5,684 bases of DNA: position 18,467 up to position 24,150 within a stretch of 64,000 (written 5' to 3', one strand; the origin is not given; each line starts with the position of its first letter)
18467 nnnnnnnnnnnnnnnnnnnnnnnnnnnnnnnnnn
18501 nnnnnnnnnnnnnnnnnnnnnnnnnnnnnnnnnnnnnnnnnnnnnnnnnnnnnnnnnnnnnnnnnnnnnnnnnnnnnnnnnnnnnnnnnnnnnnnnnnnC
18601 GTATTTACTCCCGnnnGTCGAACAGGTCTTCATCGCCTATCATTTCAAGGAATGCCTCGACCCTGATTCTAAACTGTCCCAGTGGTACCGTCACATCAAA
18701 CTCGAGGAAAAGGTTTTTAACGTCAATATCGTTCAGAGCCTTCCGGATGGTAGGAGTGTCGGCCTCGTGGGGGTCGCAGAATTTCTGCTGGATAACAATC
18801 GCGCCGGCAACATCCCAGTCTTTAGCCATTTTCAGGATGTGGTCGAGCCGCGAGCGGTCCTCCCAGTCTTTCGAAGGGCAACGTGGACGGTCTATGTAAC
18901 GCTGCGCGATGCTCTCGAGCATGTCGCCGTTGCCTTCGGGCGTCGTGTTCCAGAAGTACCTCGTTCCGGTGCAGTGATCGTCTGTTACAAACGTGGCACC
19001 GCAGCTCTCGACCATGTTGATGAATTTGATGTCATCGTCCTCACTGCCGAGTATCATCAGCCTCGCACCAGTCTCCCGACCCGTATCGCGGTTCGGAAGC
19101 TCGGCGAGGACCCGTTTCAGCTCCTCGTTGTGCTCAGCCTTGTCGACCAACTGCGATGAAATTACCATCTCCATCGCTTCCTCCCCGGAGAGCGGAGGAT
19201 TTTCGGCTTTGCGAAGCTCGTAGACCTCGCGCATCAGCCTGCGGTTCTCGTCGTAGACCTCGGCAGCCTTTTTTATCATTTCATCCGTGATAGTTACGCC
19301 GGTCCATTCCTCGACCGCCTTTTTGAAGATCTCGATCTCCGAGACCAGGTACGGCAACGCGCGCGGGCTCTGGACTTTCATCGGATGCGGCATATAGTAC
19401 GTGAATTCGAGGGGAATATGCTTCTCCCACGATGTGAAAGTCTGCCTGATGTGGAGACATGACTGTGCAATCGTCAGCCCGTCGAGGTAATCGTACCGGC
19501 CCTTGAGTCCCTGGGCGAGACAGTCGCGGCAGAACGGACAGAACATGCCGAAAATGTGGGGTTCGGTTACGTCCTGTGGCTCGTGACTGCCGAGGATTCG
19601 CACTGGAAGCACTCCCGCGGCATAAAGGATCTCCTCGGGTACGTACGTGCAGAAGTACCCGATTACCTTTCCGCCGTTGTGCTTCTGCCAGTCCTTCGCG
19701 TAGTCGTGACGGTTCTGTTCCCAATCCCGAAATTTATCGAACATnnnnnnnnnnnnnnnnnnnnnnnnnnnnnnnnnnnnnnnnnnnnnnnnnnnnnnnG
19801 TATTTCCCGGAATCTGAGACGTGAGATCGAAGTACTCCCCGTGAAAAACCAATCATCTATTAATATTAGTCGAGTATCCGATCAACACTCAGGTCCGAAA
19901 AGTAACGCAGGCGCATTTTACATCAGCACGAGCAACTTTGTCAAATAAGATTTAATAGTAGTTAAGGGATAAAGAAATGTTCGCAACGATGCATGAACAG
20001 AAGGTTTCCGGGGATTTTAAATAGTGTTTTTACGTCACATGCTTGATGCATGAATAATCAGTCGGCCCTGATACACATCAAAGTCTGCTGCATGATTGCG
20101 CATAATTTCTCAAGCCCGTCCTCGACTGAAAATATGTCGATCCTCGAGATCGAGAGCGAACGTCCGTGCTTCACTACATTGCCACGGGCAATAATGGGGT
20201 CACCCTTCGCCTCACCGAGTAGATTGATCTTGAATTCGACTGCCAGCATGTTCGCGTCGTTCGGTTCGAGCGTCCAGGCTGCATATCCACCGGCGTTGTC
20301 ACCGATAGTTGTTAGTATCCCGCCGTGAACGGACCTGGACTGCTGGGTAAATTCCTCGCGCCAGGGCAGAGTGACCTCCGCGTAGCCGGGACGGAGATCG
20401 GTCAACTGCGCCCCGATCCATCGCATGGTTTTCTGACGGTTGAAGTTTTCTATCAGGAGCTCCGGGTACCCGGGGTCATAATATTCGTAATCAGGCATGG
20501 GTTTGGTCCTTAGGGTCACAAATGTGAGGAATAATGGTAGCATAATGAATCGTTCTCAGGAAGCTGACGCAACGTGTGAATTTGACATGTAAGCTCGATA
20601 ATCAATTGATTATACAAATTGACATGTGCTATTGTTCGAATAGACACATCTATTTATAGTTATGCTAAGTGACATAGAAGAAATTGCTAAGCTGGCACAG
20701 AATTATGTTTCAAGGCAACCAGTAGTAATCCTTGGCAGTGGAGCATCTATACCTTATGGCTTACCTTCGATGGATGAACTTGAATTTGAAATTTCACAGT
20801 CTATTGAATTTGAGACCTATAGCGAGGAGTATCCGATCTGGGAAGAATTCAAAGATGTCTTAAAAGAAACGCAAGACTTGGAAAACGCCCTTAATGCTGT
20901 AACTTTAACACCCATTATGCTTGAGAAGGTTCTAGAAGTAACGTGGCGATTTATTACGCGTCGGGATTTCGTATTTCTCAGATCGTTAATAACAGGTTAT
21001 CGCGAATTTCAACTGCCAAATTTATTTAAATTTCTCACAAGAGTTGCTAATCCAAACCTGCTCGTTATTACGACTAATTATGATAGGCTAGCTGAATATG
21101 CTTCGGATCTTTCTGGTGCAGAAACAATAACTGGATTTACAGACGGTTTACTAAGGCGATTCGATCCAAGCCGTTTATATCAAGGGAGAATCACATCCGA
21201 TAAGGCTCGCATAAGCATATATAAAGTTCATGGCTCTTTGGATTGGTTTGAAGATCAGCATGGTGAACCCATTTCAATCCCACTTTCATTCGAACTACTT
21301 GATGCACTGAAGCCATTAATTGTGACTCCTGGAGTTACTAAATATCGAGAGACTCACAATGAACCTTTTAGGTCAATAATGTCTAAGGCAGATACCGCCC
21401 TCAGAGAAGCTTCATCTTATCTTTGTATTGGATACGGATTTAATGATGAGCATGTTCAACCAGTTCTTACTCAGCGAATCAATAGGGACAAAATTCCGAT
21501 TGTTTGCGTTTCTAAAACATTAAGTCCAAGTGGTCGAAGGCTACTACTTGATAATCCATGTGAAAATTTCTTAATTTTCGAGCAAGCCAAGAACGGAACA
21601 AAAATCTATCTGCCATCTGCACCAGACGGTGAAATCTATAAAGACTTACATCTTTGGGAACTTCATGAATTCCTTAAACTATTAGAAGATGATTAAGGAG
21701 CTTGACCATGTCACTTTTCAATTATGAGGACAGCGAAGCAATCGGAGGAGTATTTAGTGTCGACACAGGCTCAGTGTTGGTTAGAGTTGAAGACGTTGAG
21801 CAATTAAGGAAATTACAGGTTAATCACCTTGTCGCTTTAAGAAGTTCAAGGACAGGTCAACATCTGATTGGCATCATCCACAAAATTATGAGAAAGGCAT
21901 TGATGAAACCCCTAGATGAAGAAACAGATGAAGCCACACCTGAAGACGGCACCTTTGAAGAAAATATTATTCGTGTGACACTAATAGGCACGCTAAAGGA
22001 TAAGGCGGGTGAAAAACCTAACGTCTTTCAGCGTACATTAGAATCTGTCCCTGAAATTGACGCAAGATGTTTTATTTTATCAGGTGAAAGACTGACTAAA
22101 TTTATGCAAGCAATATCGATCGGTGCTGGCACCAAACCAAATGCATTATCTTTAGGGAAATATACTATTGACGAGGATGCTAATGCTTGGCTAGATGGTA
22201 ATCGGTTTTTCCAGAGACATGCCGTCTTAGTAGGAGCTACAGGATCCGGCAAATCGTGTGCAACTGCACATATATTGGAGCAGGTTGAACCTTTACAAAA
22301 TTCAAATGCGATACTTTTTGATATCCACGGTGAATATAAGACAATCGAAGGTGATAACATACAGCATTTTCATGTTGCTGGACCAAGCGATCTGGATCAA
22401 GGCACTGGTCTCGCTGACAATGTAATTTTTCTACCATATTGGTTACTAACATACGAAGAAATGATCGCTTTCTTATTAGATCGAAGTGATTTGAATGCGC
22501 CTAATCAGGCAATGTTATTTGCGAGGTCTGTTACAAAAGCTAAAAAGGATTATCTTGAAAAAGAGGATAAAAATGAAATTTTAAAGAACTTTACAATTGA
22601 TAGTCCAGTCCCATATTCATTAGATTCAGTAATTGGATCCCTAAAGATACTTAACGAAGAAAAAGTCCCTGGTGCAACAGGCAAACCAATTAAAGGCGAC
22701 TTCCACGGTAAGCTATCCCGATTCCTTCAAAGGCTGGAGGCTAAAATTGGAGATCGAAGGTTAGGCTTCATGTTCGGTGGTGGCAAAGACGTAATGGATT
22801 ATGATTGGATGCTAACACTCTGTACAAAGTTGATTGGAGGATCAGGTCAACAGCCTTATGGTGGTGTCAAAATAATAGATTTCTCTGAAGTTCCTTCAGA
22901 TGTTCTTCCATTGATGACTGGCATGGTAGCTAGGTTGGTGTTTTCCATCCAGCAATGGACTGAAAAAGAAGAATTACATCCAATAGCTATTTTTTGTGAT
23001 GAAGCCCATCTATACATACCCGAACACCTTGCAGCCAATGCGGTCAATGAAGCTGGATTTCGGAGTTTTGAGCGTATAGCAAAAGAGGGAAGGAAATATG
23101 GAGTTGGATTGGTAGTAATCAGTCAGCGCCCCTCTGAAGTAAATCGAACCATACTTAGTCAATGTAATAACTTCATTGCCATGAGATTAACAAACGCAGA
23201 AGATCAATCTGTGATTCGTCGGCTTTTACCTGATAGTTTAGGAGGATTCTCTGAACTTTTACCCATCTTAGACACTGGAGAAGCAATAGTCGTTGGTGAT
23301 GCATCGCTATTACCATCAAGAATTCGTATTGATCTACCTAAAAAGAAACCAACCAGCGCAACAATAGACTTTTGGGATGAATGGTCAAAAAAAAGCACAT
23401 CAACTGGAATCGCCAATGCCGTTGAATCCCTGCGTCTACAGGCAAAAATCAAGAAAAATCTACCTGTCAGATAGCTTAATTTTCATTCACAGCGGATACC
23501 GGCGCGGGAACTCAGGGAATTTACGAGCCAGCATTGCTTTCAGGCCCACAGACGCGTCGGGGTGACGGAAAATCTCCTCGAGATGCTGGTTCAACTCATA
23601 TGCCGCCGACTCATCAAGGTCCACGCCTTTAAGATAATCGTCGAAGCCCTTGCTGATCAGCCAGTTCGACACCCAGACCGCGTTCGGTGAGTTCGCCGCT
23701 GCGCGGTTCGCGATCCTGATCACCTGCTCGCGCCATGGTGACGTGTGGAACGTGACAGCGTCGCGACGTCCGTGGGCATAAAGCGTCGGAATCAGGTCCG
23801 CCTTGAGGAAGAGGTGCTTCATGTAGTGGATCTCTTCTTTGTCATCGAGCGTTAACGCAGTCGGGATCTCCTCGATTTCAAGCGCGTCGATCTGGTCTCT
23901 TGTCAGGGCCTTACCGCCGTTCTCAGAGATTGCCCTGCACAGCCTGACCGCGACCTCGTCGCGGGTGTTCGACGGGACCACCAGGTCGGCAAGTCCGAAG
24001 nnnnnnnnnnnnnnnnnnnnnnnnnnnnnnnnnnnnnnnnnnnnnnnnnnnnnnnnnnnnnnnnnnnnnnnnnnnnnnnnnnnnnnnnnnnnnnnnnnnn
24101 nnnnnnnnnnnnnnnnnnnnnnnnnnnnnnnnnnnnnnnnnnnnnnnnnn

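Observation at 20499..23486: SIR2-HerA two-gene anti-phage island dropped into a catabolic locus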

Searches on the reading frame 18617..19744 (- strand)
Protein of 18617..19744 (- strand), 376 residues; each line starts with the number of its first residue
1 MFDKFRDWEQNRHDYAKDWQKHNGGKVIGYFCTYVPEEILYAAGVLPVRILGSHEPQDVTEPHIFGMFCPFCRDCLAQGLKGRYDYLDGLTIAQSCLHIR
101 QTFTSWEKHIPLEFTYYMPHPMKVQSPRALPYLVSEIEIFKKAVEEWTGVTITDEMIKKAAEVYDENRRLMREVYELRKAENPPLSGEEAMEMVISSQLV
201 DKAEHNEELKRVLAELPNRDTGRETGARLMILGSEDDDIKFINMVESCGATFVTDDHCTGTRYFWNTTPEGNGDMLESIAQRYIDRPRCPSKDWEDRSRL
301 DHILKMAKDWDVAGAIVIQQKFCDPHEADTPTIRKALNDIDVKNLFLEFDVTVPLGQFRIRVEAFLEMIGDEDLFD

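Call 35: find_related_loci(query=window:18617-19744:-, collection=metagenome_contigs, flank=10000)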
Query window:18617-19744:- (376 aa) in metagenome_contigs; peptide patterns used: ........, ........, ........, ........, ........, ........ (x = any residue, [..] = any of these).
600 stretches matched a pattern (row limit reached: there are more); 557 encode a relative of the query (tblastn E <= 1e-3); the best 80 are kept; 80 distinct loci.
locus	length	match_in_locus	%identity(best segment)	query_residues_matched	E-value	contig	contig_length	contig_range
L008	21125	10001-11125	83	1-376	0e+0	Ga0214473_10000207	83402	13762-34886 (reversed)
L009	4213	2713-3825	83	1-372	0e+0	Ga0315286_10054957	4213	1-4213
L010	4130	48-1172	81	1-376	0e+0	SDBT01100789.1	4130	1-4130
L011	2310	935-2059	77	1-376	0e+0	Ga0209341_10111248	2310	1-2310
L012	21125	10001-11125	75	1-376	0e+0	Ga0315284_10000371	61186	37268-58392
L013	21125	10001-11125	74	1-376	0e+0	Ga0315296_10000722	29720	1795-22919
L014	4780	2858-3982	73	1-376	0e+0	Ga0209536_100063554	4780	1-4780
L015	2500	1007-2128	74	1-375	0e+0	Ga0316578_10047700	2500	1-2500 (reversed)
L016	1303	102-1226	73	1-376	0e+0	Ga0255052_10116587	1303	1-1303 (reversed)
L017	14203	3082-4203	73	1-376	0e+0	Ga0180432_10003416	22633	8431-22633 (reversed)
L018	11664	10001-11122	73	2-376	0e+0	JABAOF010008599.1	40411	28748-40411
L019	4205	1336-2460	73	1-376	0e+0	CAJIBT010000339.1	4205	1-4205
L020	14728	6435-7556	72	1-376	0e+0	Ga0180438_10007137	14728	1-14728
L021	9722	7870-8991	72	1-376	0e+0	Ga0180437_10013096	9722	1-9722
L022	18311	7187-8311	72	1-376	0e+0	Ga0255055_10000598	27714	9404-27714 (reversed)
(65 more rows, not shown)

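Call 81: search_protein_families(library=pfam, proteins=[window:18617-19744:-], max_evalue=0.001)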
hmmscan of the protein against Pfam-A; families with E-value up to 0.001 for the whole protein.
window:18617-19744:- (376 aa): 1 family
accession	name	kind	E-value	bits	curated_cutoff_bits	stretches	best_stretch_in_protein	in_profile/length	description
PF06050.19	HGD-D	-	1.4e-89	301.4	28.4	1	32-369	1-342/342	2-hydroxyglutaryl-CoA dehydratase, D-component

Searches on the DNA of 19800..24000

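Call 97: search_rna_families(source=window, start=19800, end=24000, threshold=evalue, max_evalue=1)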
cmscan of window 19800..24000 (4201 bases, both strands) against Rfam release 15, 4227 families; matches with E-value up to 1: 1.
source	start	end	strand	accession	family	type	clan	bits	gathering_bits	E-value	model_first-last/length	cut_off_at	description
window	21898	21986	+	RF01185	snR75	Gene; snRNA; snoRNA; CD-box;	CL00045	19.8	40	0.58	1-88/88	no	Small nucleolar RNA snR75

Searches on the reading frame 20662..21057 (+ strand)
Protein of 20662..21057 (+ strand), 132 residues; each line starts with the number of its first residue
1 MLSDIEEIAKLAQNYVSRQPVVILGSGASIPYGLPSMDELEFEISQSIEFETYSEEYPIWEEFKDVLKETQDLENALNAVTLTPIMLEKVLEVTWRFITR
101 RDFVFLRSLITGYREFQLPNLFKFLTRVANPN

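Call 26: search_solved_structures(query=window:20662-21057:+, max_evalue=10, show_alignments=2)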
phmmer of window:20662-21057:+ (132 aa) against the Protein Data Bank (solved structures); distinct sequences matched with E-value up to 10: 2.
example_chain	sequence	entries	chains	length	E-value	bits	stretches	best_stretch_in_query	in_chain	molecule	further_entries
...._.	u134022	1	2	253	1.2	12.3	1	38-125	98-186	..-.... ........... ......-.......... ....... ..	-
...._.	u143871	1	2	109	1.3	12.2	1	39-117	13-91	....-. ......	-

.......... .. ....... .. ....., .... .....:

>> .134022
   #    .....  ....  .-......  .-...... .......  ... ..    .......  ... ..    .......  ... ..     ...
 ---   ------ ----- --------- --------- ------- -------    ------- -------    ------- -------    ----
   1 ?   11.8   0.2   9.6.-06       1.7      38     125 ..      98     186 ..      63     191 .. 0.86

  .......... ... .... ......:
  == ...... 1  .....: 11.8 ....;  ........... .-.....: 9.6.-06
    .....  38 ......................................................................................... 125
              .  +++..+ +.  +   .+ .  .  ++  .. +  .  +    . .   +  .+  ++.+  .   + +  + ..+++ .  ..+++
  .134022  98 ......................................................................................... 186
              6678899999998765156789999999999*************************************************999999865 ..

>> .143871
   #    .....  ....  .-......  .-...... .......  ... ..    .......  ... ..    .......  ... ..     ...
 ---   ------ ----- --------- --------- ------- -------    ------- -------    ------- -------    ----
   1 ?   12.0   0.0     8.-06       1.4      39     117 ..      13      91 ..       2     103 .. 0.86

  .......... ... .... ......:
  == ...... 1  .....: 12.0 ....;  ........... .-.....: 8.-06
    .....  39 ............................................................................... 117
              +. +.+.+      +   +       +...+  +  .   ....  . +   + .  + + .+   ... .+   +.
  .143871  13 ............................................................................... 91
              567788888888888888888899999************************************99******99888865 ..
